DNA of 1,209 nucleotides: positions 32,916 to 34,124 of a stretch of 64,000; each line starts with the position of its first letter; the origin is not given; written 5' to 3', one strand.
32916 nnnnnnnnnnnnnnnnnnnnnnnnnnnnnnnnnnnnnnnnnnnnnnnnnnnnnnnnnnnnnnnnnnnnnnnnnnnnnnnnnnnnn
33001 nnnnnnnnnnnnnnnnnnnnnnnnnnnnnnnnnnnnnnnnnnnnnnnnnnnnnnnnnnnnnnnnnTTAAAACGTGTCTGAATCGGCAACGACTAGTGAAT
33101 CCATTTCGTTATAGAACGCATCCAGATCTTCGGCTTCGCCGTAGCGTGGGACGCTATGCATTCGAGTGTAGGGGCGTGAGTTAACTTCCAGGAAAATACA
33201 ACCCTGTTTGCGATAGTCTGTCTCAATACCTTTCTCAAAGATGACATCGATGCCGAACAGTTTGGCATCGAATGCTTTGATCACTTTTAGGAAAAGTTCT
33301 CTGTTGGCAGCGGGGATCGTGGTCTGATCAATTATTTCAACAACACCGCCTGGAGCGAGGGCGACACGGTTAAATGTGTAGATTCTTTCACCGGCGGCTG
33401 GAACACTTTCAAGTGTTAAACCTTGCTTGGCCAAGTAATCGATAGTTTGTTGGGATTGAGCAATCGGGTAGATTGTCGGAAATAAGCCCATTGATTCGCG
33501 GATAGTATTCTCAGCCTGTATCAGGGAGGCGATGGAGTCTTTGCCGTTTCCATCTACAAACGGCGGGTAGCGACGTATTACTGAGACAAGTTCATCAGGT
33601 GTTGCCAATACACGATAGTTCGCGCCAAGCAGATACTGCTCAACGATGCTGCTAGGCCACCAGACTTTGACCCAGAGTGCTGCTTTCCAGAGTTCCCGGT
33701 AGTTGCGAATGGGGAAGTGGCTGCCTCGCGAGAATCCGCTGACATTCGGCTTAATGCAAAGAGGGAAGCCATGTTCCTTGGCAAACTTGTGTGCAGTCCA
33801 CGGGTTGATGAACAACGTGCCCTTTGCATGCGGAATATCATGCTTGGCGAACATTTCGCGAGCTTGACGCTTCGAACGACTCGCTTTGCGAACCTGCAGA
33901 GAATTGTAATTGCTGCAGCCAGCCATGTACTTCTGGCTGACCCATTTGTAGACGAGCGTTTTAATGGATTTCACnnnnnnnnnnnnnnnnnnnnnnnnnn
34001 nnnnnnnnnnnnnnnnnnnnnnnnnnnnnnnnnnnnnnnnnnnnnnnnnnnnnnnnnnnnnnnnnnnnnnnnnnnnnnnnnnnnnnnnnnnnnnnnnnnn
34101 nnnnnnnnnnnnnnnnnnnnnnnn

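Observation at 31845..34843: Three-gene operon of two different ATP-grasp ligases plus an MFS-type transporter: candidate undescribed peptide or metabolite pathway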

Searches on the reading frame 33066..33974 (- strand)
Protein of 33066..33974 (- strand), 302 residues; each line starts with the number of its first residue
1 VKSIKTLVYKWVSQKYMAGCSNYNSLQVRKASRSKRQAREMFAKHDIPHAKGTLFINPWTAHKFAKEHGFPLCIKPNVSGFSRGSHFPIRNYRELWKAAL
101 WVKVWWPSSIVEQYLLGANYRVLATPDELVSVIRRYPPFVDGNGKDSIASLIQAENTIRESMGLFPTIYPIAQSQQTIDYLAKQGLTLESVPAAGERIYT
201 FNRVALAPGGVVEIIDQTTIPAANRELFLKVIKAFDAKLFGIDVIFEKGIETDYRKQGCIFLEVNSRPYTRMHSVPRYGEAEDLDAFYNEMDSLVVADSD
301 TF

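Call 3: search_protein_families(library=pfam, proteins=[window:33066-33974:-], max_evalue=0.1)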
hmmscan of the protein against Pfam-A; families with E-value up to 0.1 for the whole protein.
window:33066-33974:- (302 aa): 3 families
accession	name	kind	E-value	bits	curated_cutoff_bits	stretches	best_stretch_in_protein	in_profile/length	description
PF08443.16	RimK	-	6.1e-05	23.1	21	1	203-273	113-172/188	RimK-like ATP-grasp domain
PF02786.22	CPSase_L_D2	-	0.015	15.3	19.8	1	35-87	2-56/211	Carbamoyl-phosphate synthase L chain, ATP binding domain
PF01071.24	GARS_A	-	0.099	12.9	27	0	34-77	2-46/194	Phosphoribosylglycinamide synthetase, ATP-grasp (A) domain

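Call 4: search_protein_families(library=ncbifam, proteins=[window:33066-33974:-], max_evalue=0.1)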
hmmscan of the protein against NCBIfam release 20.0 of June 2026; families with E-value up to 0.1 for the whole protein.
window:33066-33974:- (302 aa): 15 families
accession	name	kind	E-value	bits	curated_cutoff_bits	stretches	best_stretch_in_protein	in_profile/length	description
TIGR02068.2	cya_phycin_syn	equivalog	6.4e-38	130.3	850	1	17-283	196-461/862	cyanophycin synthetase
NF010623.0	PRK14016.1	subfamily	1.2e-33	116.3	877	1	28-283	208-462/871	cyanophycin synthetase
NF002688.0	PRK02471.1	equivalog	7.4e-20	70.9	425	1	34-284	489-743/756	bifunctional glutamate--cysteine ligase GshA/glutathione synthetase GshB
TIGR03103.1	trio_acet_GNAT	equivalog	1.1e-15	57.2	569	1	59-273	322-527/547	N-acetylglutaminylglutamine synthetase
TIGR01435.1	glu_cys_lig_rel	equivalog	2.4e-10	39.3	656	1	73-282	508-709/719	bifunctional glutamate--cysteine ligase/glutathione synthetase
TIGR00768.1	rimK_fam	subfamily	1.1e-07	31.5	143.4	2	206-268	203-255/276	RimK family alpha-L-glutamate ligase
TIGR02144.1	LysX_arch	equivalog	9.8e-07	28.1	275.6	1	18-79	71-132/281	lysine biosynthesis protein LysX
NF002378.0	PRK01372.1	subfamily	2.4e-05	23.2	243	1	35-134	101-198/305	D-alanine--D-alanine ligase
NF009402.0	PRK12767.1-1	equivalog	0.0022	16.8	218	1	24-95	105-173/329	carbamoyl phosphate synthase-like protein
NF012213.0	VanC1_ser_lig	exception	0.0079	15.1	775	1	57-84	156-183/343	D-alanine--D-serine ligase VanC1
NF000207.3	D_ala_D_ser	equivalog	0.011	14.8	520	1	61-85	161-185/342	D-alanine--D-serine ligase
NF000036.1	D_ala_D_ser_VanE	exception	0.012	14.7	700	1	63-86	164-187/352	D-alanine--D-serine ligase VanE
TIGR01205.1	D_ala_D_alaTIGR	subfamily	0.028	13.4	245.65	1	32-122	104-198/318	D-alanine--D-alanine ligase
TIGR00877.1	purD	equivalog_domain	0.069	11.9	288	1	34-77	104-148/425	phosphoribosylamine--glycine ligase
NF012214.1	D_ala_D_ser_VanC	exception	0.093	11.8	650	0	60-84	166-190/350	D-alanine--D-serine ligase VanC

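Call 6: search_solved_structures(query=window:33066-33974:-, max_evalue=0.01)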
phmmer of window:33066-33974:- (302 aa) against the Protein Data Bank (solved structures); distinct sequences matched with E-value up to 0.01: 9.
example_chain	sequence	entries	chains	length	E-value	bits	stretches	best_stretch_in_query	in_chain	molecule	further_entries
7wac_A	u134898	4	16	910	2.8e-23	85.8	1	17-284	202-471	Cyanophycin synthase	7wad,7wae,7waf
7lgm_A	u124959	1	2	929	4.8e-19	71.8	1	46-286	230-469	Cyanophycin synthase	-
7lg5_A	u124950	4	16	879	4.9e-19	71.8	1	13-282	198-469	Cyanophycin synthase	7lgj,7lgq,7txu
7txv_A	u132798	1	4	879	4.9e-19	71.8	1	13-282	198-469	Cyanophycin synthase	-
7ta5_A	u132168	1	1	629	2e-18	69.9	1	44-298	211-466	Glutathione synthase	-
7lgn_A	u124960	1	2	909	6.3e-17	64.9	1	33-286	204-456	Cyanophycin synthase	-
8fxh_A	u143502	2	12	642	1.3e-13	54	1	40-286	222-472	RimK domain-containing protein ATP-grasp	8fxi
3ln7_A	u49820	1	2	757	2e-11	46.8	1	97-283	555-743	Glutathione biosynthesis bifunctional protein gshAB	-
3ln6_A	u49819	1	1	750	2.2e-10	43.4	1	46-282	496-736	Glutathione biosynthesis bifunctional protein gshAB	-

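Call 47: search_solved_structures(query=window:33066-33974:-, max_evalue=1e-15, show_alignments=2)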
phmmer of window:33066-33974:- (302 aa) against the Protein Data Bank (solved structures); distinct sequences matched with E-value up to 1e-15: 6.
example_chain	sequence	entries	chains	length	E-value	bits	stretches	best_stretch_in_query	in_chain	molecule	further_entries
7wac_A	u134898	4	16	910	2.8e-23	85.8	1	17-284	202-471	Cyanophycin synthase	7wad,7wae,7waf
7lgm_A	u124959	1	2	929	4.8e-19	71.8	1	46-286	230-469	Cyanophycin synthase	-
7lg5_A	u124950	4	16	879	4.9e-19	71.8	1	13-282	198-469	Cyanophycin synthase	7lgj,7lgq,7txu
7txv_A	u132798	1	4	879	4.9e-19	71.8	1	13-282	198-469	Cyanophycin synthase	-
7ta5_A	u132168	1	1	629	2e-18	69.9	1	44-298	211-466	Glutathione synthase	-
7lgn_A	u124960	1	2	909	6.3e-17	64.9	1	33-286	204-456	Cyanophycin synthase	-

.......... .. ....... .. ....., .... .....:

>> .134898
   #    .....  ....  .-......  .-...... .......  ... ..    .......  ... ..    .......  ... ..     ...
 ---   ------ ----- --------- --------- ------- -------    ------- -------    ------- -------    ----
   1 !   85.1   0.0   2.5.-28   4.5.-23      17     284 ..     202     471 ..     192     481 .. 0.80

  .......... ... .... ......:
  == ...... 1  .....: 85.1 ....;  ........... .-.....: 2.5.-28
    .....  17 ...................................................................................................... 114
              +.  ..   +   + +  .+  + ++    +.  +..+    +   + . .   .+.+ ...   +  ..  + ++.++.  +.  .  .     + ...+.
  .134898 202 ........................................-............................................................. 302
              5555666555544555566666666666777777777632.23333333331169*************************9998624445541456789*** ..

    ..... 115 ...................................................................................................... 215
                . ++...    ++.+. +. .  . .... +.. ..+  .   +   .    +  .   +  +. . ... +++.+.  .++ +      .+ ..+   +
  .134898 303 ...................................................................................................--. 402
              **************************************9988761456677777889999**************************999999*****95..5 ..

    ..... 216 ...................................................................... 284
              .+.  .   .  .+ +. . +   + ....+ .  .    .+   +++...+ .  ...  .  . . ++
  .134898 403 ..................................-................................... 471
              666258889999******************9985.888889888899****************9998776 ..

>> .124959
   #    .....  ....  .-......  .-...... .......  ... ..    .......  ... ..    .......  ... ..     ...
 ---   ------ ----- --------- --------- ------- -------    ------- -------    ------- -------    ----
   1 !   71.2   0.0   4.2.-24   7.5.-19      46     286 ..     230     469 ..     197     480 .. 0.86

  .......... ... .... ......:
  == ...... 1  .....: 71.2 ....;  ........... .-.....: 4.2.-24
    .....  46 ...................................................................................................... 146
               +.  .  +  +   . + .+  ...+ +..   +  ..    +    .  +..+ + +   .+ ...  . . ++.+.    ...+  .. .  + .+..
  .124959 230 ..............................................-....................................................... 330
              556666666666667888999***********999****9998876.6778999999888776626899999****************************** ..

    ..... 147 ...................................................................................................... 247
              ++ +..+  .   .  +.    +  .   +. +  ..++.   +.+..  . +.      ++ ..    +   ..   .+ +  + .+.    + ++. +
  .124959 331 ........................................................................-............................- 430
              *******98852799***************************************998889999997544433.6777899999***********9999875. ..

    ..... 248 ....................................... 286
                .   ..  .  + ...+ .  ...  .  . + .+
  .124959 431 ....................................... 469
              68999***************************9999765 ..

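Call 72: search_protein_families(library=padloc, proteins=[window:33066-33974:-], max_evalue=0.01)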
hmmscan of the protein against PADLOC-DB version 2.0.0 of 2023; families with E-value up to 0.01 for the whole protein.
window:33066-33974:- (302 aa): 0 families

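Call 90: list_cluster_members(proteins=[window:33066-33974:-, L001:10870-11778:+, L091:7390-8298:+, L089:7405-8325:+, L091:6590-7393:+])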
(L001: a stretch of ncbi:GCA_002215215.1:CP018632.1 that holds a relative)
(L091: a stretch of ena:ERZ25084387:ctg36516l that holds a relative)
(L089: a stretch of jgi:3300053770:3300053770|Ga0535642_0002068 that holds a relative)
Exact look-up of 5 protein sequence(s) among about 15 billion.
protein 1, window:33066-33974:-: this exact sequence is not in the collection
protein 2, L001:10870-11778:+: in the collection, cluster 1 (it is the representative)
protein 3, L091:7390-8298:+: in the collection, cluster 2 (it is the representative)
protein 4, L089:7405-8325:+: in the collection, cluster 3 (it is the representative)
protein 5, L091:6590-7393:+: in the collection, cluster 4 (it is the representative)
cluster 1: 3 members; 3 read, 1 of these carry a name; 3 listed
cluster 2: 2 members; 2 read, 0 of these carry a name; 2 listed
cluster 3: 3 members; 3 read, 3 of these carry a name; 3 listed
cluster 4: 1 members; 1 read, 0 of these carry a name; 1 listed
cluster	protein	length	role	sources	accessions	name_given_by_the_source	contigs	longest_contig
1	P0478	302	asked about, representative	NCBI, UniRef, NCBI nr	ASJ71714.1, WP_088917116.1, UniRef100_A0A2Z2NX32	cyanophycin synthetase [Granulosicoccus antarcticus] | Cyanophycin synthetase n=1 Tax=Granulosicoccus antarcticus IMCC3135 TaxID=1192854 ...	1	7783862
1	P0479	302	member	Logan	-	-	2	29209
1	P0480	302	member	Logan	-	-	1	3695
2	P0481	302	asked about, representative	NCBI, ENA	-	-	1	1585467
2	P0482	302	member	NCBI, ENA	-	-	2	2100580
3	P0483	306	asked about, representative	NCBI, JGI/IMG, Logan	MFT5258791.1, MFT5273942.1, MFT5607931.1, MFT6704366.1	MAG: D-alanine-D-alanine ligase-like ATP-grasp enzyme [Saprospiraceae bacterium] | D-alanine-D-alanine ligase-like ATP-grasp enzyme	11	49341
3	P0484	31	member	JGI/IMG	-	hypothetical protein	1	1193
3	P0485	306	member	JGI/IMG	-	D-alanine-D-alanine ligase-like ATP-grasp enzyme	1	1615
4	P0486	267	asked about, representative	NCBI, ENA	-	-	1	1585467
